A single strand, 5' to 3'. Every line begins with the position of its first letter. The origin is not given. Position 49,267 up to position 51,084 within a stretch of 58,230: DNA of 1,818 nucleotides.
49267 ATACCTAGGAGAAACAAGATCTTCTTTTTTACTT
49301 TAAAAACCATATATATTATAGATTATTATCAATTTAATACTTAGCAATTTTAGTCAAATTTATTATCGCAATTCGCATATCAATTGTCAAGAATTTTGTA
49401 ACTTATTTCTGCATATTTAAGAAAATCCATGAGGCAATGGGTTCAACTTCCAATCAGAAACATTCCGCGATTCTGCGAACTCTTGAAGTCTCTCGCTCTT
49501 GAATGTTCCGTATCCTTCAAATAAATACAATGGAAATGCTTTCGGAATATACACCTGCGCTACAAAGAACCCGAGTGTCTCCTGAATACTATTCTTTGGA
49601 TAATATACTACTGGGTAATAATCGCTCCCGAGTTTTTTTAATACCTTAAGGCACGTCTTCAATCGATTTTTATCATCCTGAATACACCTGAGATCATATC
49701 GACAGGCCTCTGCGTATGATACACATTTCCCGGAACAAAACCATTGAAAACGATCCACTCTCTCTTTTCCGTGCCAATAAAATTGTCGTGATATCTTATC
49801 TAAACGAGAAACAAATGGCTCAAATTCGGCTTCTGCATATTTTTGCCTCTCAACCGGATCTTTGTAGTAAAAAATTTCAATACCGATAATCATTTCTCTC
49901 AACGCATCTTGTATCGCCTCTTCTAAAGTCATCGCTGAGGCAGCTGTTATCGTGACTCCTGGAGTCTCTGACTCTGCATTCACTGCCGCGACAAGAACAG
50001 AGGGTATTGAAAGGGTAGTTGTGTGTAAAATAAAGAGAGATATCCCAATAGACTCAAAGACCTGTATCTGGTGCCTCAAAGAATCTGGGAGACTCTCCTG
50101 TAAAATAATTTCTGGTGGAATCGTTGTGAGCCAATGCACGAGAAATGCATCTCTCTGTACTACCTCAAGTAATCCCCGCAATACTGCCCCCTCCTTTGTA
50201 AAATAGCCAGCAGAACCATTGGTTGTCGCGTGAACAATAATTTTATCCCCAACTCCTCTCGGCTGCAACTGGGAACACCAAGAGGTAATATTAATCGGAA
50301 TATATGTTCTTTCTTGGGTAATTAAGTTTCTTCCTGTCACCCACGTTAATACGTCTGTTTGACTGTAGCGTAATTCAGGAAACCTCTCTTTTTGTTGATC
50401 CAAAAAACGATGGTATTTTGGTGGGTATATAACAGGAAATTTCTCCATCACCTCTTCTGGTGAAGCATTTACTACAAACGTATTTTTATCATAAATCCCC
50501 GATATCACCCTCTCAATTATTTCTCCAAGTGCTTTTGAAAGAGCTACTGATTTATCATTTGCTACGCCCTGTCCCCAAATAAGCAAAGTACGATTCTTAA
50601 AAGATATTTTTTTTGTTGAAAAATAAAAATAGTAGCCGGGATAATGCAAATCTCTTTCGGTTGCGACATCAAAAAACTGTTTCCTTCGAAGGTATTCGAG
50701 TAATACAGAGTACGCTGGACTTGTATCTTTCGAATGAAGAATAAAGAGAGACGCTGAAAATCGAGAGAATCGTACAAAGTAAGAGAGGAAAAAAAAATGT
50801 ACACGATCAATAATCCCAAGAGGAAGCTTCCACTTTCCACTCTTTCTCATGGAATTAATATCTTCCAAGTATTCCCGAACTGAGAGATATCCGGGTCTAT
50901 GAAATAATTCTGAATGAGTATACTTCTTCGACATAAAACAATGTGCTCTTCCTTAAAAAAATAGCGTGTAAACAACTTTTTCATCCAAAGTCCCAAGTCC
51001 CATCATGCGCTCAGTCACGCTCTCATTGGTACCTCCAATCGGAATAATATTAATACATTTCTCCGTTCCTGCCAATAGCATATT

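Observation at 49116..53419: YcaO + SagB-type dehydrogenase + PRTase/beta-propeller fusion + promoter-driven small peptide: candidate uncharacterised peptide-modification (RiPP-like) cassette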

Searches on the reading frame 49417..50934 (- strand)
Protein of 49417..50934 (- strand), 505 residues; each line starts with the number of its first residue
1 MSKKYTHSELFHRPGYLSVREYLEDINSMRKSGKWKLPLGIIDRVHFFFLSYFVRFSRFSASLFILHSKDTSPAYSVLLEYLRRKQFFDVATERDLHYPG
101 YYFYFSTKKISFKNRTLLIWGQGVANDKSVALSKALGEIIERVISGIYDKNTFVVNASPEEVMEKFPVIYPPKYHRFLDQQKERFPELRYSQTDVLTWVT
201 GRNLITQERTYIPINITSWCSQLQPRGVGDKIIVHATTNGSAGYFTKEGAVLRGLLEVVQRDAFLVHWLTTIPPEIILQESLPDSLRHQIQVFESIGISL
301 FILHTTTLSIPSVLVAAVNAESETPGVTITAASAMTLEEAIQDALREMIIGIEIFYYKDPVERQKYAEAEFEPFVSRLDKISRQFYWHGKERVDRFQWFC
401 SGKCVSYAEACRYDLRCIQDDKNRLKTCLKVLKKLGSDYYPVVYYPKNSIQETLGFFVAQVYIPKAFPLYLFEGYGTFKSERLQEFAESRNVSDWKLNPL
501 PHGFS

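Call 5: search_protein_families(library=pfam, proteins=[window:49417-50934:-], max_evalue=0.01)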
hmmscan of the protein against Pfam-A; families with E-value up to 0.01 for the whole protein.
window:49417-50934:- (505 aa): 1 family
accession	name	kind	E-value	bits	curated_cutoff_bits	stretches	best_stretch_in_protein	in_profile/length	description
PF02624.21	YcaO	-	3.8e-37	128.8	25.7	1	123-465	2-323/325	YcaO cyclodehydratase, ATP-ad Mg2+-binding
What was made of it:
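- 49417..50934 (-): YcaO cyclodehydratase (505 aa), stand-alone, with no fused E1-like or RRE domain. PF02624 scores 128.8 bits (call 5).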

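Call 6: search_protein_families(library=ncbifam, proteins=[window:49417-50934:-], max_evalue=0.01)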
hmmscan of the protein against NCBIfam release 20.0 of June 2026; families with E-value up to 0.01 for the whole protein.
window:49417-50934:- (505 aa): 3 families
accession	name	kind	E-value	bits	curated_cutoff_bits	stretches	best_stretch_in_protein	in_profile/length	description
TIGR03604.1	TOMM_cyclo_SagD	subfamily_domain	3.3e-39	134.9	219.25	1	123-502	1-374/377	thiazole/oxazole-forming peptide maturase, SagD family component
TIGR03266.1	methan_mark_1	equivalog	2.2e-15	56.5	365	1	135-351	69-268/376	YcaO-related McrA-glycine thioamidation protein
TIGR00702.1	TIGR00702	domain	9.3e-11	41.4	75.65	1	122-324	52-241/377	YcaO-type kinase domain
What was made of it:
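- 49417..50934 (-): TIGR03604 scores 134.9, below its cut-off of 219 (call 6).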

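Call 7: find_encoding_contigs(protein=window:49417-50934:-, flank=10000, max_places=6)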
Protein window:49417-50934:- (505 aa): 4 contigs read that carry it; 1 place shown.
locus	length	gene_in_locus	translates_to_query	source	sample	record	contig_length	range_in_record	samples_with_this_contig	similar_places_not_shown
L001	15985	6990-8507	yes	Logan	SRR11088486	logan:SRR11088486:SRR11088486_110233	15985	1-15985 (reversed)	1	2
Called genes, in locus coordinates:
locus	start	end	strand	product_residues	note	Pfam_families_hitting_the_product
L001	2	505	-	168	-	?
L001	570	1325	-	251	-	PF07719:TPR_2 (faint), PF13174:TPR_6 (faint), PF13428:TPR_14 (faint), PF13431:TPR_17 (faint)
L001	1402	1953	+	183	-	PF13360:PQQ_2 (faint), PF13570:Beta-prop_ACSF4, PF23414:Beta-prop_EML_2 (faint)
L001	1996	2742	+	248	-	PF00881:Nitroreductase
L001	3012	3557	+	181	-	-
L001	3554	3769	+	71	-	-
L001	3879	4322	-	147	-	-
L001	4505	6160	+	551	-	PF00156:Pribosyltran (weak), PF01011:PQQ (faint), PF13570:Beta-prop_ACSF4, PF25175:Beta-prop_WDR5 (faint), PF13360:PQQ_2, PF24796:WDR55 (faint), PF13570:Beta-prop_ACSF4, PF13360:PQQ_2, +3 more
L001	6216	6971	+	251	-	PF00881:Nitroreductase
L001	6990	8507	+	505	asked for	PF02624:YcaO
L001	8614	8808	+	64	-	-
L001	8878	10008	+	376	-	-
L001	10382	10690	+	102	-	-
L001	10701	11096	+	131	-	-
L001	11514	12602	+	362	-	-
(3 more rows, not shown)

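Call 26: search_solved_structures(query=window:49417-50934:-, max_evalue=0.01, show_alignments=2)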
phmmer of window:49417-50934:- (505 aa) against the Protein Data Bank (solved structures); distinct sequences matched with E-value up to 0.01: 5.
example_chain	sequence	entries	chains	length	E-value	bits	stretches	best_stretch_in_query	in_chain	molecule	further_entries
6ci7_A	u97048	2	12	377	2.9e-07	32.8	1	191-353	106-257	YcaO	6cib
7u58_A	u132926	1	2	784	6.5e-06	28.3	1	129-317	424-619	MusD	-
6pe3_A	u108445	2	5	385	1.2e-05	27.4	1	189-328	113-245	Uncharacterized protein MJ1094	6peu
4bs9_A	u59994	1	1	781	0.0011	20.9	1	189-348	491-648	TRUD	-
4v1t_A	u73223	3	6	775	0.0076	18.2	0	189-312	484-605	LYND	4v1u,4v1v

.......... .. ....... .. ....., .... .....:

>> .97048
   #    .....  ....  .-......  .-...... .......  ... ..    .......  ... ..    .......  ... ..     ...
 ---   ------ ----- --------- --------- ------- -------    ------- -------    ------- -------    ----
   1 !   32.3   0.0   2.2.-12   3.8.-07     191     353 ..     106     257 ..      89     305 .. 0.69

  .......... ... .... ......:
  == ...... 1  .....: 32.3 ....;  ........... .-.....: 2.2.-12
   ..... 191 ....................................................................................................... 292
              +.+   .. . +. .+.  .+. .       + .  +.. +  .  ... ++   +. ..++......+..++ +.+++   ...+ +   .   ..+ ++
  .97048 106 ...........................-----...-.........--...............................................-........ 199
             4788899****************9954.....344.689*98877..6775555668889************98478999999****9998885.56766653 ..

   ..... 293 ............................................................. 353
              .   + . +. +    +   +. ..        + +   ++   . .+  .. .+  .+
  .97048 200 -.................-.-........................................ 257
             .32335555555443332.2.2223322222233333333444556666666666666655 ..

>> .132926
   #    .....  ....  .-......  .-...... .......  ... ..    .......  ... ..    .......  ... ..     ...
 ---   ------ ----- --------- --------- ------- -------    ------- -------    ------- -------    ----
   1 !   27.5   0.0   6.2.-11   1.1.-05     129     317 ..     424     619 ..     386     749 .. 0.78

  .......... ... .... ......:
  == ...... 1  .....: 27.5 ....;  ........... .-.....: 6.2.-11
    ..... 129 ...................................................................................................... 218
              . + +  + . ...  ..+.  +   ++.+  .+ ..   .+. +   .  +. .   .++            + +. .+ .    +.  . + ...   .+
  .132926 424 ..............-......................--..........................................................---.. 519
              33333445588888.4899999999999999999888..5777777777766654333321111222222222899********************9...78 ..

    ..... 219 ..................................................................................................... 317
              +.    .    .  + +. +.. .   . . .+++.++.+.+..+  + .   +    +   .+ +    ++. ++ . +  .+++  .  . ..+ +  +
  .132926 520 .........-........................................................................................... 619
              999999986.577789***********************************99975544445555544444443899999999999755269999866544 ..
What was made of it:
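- The best PDB sequence hit is the thioamide-forming M. kandleri YcaO, E 2.9e-7 (call 26).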
